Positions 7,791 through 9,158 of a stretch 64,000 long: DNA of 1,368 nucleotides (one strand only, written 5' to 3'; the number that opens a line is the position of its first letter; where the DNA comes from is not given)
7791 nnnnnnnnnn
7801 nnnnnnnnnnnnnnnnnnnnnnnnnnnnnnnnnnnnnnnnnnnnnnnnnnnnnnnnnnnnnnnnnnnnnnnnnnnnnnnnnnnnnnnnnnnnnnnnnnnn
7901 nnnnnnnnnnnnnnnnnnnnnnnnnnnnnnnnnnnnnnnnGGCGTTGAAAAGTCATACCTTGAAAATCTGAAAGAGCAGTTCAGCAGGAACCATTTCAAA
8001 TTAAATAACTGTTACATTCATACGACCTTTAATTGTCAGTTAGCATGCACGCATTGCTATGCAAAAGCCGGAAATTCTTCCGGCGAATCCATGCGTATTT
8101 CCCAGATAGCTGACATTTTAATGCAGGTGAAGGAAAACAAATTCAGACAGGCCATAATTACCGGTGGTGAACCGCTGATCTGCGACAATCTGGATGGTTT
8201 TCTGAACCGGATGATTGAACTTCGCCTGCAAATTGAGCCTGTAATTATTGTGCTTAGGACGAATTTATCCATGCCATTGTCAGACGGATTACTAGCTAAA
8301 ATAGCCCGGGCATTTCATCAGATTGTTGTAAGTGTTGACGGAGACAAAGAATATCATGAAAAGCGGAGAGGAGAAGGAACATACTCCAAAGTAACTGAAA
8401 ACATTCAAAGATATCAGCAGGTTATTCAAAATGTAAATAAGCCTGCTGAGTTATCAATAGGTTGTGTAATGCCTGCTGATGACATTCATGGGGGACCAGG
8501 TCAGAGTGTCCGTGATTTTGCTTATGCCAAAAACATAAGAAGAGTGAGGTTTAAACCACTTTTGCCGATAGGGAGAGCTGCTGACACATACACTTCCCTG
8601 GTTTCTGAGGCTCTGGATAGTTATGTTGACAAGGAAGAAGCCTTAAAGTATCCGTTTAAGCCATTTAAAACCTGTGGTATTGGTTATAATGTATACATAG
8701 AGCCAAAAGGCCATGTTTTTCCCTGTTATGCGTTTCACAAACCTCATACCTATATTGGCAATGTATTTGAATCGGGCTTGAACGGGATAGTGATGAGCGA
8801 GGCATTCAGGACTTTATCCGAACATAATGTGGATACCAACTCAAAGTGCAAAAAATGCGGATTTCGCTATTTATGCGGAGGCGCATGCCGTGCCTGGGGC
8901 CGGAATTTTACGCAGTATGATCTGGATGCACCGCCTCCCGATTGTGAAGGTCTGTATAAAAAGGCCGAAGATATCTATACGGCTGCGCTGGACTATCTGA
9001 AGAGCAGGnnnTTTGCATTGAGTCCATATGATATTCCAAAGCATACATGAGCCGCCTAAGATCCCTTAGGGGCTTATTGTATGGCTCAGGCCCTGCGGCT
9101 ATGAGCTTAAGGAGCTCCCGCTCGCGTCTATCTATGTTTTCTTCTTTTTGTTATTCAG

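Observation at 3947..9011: HEAT-repeat protein translationally coupled to a double radical-SAM/SPASM enzyme: candidate protein-scale (RiPP-like) modification system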

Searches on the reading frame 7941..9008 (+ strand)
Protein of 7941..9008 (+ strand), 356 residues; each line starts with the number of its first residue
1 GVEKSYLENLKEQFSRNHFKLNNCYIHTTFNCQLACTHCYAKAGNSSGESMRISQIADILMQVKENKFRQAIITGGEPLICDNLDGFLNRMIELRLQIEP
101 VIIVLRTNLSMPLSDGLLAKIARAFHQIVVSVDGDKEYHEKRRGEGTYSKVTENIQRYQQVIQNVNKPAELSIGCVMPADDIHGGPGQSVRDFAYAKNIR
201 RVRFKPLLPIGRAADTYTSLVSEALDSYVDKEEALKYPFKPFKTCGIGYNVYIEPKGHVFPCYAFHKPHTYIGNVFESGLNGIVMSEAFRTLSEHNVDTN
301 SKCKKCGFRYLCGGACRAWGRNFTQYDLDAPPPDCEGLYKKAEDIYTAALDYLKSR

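Call 52: search_protein_families(library=ncbifam, proteins=[window:7941-9008:+], max_evalue=0.00001)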
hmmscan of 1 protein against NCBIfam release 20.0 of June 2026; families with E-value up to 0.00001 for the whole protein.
window:7941-9008:+ (356 aa): 59 families (the best 25 are shown)
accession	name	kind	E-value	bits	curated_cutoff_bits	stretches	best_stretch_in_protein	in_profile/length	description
NF045574.1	sacti_mat_StsB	exception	4.8e-25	88.3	625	2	6-157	80-227/466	StsB family radical SAM/SPASM domain sactipeptide maturase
NF041298.1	rSAM_mat_DynA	equivalog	8.8e-21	74.3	450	2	245-345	252-349/356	dynobactin maturation radical SAM/SPASM protein DynA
NF047865.1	rSAM_PapB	equivalog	1.7e-20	73.6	340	2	236-324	238-324/330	PapB family radical SAM/SPASM ranthipeptide maturase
TIGR03962.1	mycofact_rSAM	equivalog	3.5e-18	65.9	265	1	28-335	18-331/339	mycofactocin radical SAM maturase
TIGR03942.1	sulfatase_rSAM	equivalog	7.5e-18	64.7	349.45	2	243-318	252-326/363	anaerobic sulfatase maturase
TIGR04055.1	rSAM_NirJ2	equivalog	1.1e-17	64.5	500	1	27-160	5-135/326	putative heme d1 biosynthesis radical SAM protein NirJ2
NF050035.1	rSAM_WgK_link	exception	4.6e-17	62.1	650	1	26-161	13-146/367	radical SAM/SPASM peptide maturase WgkB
TIGR04163.1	rSAM_cobopep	equivalog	8.6e-17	61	375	1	245-322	314-393/428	peptide-modifying radical SAM enzyme CbpB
TIGR03974.1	rSAM_six_Cys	equivalog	9.1e-17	61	425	2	240-325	342-425/451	thioether cross-link-forming SCIFF peptide maturase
TIGR04053.2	TIGR04053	equivalog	1.2e-16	60.9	395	1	28-161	14-148/366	TIGR04053 family radical SAM/SPASM domain-containing protein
TIGR04083.1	rSAM_pep_methan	hypoth_equivalog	5.8e-16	58.3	300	2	26-156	4-134/376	TIGR04083 family peptide-modifying radical SAM enzyme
NF040492.1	not_ScfB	exception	1.1e-15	57.5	855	1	240-325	341-424/450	ScfB-related radical SAM/SPASM orphan maturase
TIGR04064.1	rSAM_nif11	equivalog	3.7e-15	55.6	518.7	2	224-317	313-401/459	nif11-like peptide radical SAM maturase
TIGR04167.1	rSAM_SeCys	equivalog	8.9e-15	54.7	300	1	20-262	6-251/303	arsenosugar biosynthesis radical SAM (seleno)protein ArsS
NF038107.1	rSAM_NF038107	equivalog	1.4e-13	50.4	600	1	11-165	77-240/444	Cys-every-fifth radical SAM/SPASM peptide maturase CefB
TIGR04085.1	rSAM_more_4Fe4S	domain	1.7e-13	50.8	27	1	245-322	1-80/93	SPASM domain-containing protein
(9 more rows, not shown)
